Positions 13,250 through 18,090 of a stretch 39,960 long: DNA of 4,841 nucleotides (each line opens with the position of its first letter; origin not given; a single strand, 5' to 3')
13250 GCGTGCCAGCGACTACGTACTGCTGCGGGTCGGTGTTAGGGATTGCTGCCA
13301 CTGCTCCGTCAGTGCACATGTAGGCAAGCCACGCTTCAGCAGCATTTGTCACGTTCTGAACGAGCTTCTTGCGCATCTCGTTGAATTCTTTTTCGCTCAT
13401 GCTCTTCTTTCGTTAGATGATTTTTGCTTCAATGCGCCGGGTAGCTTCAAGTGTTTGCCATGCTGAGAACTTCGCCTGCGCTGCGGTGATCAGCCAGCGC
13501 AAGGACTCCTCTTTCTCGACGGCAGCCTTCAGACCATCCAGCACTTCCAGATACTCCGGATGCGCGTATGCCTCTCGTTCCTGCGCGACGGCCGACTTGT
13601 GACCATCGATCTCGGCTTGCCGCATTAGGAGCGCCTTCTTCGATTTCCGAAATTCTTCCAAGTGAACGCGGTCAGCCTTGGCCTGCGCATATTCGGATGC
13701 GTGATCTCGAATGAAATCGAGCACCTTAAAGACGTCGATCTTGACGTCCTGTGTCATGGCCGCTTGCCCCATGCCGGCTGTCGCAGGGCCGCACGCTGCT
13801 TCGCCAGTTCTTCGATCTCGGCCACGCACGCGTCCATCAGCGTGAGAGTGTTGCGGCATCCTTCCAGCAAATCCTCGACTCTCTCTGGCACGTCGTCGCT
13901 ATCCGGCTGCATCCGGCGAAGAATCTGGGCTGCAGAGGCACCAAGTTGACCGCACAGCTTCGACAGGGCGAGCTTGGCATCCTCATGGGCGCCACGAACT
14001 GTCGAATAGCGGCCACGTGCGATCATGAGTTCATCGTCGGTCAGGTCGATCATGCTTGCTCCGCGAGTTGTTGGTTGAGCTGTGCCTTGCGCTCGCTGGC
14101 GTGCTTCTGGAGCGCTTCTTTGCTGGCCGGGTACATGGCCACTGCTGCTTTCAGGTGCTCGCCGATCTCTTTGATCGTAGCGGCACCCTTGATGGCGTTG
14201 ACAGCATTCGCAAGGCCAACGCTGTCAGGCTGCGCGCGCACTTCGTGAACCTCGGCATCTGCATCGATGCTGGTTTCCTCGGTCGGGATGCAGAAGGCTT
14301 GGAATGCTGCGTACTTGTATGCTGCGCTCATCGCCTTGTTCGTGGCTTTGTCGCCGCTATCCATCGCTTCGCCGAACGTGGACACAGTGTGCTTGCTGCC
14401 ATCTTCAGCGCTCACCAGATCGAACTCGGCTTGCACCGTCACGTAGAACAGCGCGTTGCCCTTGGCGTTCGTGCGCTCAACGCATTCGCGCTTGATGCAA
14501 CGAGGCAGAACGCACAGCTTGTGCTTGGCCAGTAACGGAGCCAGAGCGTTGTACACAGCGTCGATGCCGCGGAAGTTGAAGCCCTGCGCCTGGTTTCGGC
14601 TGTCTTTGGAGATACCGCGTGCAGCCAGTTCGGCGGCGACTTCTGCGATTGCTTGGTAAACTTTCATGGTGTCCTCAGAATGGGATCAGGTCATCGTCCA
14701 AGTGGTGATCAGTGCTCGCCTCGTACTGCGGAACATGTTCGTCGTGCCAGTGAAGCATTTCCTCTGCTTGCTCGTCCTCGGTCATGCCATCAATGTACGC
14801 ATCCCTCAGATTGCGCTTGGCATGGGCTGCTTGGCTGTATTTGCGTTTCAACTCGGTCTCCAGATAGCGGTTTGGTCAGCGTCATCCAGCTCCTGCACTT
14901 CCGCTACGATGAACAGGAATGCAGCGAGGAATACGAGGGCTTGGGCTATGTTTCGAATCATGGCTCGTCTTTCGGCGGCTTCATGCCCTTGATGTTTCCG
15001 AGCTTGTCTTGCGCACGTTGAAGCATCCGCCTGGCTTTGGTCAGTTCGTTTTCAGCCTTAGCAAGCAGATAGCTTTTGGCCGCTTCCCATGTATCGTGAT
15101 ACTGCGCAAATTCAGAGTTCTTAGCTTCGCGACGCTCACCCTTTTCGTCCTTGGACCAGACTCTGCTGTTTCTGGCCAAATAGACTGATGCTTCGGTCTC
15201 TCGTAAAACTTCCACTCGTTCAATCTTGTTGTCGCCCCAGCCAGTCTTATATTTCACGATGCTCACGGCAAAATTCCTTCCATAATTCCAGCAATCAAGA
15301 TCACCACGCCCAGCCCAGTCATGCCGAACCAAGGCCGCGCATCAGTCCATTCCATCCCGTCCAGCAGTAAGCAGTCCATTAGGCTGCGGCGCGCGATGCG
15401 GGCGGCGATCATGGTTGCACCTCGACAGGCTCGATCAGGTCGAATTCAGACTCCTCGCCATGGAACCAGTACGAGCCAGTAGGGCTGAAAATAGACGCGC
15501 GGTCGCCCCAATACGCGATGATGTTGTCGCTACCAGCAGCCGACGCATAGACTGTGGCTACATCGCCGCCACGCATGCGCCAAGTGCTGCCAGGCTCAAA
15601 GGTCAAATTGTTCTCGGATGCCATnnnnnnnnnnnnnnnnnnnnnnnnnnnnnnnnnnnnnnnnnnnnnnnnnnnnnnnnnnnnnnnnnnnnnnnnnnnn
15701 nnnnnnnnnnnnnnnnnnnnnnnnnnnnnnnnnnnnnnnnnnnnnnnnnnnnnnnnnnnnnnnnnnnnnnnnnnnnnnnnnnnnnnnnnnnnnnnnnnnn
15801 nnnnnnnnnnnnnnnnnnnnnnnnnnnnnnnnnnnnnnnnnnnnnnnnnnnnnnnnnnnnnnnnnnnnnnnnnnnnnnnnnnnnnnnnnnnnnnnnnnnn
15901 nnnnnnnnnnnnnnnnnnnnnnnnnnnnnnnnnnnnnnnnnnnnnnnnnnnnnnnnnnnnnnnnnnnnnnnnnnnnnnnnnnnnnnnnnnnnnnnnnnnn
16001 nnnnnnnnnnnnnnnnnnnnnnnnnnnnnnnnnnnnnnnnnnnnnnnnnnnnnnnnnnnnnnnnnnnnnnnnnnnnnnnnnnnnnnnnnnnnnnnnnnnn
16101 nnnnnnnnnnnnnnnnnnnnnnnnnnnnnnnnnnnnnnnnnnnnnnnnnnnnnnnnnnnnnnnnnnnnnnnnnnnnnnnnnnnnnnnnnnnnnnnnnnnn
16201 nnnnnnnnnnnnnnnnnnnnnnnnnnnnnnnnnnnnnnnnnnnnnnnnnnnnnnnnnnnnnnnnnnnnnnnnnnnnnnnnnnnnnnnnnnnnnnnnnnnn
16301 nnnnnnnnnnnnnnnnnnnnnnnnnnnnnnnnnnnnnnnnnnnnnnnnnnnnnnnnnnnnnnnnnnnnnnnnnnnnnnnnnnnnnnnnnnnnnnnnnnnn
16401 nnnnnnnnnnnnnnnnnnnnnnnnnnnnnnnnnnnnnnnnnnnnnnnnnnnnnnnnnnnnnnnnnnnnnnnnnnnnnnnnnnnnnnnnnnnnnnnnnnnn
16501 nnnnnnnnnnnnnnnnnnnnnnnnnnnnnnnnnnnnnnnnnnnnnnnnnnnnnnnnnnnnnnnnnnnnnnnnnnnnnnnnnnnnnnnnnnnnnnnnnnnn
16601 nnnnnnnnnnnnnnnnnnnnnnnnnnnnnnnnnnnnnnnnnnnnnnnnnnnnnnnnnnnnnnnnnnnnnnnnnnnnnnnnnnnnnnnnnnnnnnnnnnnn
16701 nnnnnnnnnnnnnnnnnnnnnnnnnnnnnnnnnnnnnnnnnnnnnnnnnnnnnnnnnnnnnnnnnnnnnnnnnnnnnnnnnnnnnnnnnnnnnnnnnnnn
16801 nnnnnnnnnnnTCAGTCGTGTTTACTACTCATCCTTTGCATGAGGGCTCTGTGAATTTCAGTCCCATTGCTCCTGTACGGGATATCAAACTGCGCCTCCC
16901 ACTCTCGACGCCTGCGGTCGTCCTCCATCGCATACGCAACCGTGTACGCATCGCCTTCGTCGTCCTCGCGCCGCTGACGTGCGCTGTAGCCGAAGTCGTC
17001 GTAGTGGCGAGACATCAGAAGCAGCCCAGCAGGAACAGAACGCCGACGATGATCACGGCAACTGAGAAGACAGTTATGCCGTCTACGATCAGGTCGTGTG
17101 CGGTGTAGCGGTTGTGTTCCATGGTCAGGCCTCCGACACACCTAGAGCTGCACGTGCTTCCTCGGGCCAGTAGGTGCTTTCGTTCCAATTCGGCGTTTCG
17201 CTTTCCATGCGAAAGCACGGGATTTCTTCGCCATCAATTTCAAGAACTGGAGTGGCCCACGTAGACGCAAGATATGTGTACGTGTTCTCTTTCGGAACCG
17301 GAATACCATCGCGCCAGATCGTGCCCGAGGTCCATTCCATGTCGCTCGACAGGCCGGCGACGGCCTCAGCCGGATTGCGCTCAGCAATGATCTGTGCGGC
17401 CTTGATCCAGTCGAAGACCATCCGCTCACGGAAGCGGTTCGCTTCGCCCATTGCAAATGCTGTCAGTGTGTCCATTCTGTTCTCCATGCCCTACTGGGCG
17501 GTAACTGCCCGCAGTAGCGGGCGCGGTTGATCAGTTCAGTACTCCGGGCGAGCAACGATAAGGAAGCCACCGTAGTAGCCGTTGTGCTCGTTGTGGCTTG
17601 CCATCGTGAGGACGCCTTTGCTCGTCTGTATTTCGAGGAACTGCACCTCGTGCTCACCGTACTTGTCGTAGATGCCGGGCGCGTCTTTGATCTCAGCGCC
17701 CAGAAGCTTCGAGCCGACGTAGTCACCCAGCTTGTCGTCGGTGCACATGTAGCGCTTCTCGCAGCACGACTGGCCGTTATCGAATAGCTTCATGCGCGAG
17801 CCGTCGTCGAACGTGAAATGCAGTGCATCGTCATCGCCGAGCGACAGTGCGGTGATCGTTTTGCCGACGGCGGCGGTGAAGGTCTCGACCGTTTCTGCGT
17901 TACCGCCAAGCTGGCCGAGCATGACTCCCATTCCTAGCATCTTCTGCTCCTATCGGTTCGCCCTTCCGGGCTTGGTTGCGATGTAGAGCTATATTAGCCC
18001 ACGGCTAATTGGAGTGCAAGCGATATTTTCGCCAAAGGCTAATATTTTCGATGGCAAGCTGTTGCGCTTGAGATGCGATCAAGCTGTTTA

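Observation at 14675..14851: Tiny ORF immediately upstream of erf ends in the SSB C-terminal tip motif (DDDLIPF) without any OB-fold body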

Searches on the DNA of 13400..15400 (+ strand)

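Call 3: search_dna_similar(query=window:13400-15400:+, collection=phages, mode=near, max_rows=30)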
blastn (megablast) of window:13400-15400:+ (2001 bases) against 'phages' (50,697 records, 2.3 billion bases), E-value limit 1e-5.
No match.

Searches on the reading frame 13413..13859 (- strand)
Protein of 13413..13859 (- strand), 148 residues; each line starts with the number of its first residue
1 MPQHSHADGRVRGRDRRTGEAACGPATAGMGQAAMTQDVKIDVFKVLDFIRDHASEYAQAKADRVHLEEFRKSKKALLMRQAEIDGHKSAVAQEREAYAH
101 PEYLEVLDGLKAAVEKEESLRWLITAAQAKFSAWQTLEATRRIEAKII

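Call 4: search_protein_families(library=pfam, proteins=[window:13413-13859:-], max_evalue=1)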
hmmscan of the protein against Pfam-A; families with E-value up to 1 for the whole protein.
window:13413-13859:- (148 aa): 0 families

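Call 34: search_protein_families(library=phrogs, proteins=[window:13413-13859:-], max_evalue=0.01)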
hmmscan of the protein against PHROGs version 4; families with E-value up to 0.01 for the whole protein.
window:13413-13859:- (148 aa): 0 families

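Call 77: search_protein_families(library=ncbifam, proteins=[window:13413-13859:-], max_evalue=1)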
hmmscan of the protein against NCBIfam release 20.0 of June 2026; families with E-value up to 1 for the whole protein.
window:13413-13859:- (148 aa): 2 families
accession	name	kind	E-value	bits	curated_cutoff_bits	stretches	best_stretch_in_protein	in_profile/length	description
TIGR04539.1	tRNA_cyclodipep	subfamily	0.048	13.2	45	1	53-130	68-143/220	tRNA-dependent cyclodipeptide synthase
TIGR01189.1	ccmA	equivalog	0.077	12.7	131.6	1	82-139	55-114/198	heme ABC exporter ATP-binding protein CcmA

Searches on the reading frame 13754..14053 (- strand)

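Call 4: search_protein_families(library=pfam, proteins=[window:13754-14053:-], max_evalue=1)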
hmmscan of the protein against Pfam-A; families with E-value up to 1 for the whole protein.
window:13754-14053:- (99 aa): 2 families
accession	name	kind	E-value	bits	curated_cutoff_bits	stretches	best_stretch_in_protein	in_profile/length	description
PF17206.9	SeqA_N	-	0.074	12.8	23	1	36-48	20-32/36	SeqA protein N-terminal domain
PF24658.1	DUF7647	-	0.13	12.5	27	1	57-91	31-65/180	Domain of unknown function (DUF7647)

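Call 34: search_protein_families(library=phrogs, proteins=[window:13754-14053:-], max_evalue=0.01)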
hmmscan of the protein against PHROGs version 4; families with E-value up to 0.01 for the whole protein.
window:13754-14053:- (99 aa): 0 families

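Call 77: search_protein_families(library=ncbifam, proteins=[window:13754-14053:-], max_evalue=1)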
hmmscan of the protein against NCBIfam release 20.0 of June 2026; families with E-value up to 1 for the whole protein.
window:13754-14053:- (99 aa): 0 families

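Call 97: search_protein_families(library=padloc, proteins=[window:13754-14053:-], max_evalue=0.1)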
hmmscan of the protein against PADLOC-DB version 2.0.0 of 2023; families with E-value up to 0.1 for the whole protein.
window:13754-14053:- (99 aa): 0 families

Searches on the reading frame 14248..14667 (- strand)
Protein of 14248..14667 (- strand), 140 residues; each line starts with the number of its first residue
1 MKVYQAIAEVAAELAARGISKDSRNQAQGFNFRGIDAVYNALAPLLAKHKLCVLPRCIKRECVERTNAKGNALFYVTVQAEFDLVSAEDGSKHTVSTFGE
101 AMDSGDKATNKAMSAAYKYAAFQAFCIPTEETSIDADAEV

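Call 72: find_related_loci(query=window:14248-14667:-, collection=viral_contigs, flank=1500)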
Query window:14248-14667:- (140 aa) in viral_contigs; peptide patterns used: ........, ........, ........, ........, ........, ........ (x = any residue, [..] = any of these).
600 stretches matched a pattern (row limit reached: there are more); 597 encode a relative of the query (tblastn E <= 1e-3); the best 80 are kept; 80 distinct loci.
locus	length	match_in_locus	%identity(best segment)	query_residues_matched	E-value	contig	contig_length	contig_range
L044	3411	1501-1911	82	2-139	4e-75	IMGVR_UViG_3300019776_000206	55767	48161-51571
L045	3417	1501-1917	83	1-139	6e-73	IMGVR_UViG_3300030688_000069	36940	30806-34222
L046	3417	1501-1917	76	2-140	8e-70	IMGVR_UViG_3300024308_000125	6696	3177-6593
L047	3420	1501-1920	74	1-140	1e-69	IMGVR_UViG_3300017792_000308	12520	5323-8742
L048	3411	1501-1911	76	1-138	2e-69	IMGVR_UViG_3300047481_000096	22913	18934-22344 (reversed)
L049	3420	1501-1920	76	1-140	6e-69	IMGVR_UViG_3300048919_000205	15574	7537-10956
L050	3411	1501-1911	76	1-138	4e-69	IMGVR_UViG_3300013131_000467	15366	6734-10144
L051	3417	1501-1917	75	2-140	5e-69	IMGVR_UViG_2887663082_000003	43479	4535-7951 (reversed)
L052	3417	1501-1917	74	2-140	2e-68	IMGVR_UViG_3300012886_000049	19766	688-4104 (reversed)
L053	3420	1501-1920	72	1-140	3e-68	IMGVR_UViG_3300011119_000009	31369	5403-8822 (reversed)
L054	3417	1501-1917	74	2-140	6e-68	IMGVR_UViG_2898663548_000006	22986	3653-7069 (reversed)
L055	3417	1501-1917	73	2-140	9e-68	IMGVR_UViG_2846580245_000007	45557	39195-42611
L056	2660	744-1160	74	1-139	1e-67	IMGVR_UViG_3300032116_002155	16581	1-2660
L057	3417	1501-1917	73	2-140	1e-67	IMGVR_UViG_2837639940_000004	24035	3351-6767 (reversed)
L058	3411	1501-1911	73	1-138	2e-67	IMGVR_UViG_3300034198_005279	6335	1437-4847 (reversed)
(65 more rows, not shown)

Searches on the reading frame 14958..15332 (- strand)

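Call 4: search_protein_families(library=pfam, proteins=[window:14958-15332:-], max_evalue=1)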
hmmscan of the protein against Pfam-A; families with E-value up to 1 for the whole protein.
window:14958-15332:- (124 aa): 1 family
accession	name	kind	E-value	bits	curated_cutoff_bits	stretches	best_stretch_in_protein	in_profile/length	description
PF19708.4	DUF6205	-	0.17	12.6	27.3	1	13-60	88-131/141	Family of unknown function (DUF6205)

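Call 34: search_protein_families(library=phrogs, proteins=[window:14958-15332:-], max_evalue=0.01)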
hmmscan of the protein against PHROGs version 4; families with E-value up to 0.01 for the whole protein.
window:14958-15332:- (124 aa): 0 families

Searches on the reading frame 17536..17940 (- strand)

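Call 88: search_protein_families(library=pfam, proteins=[window:17536-17940:-], max_evalue=0.01)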
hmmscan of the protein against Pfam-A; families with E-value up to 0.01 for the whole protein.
window:17536-17940:- (134 aa): 1 family
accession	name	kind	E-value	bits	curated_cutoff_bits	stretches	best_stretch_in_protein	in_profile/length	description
PF24240.1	DUF7448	-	1.1e-19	71.2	27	1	24-125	3-100/104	Domain of unknown function (DUF7448)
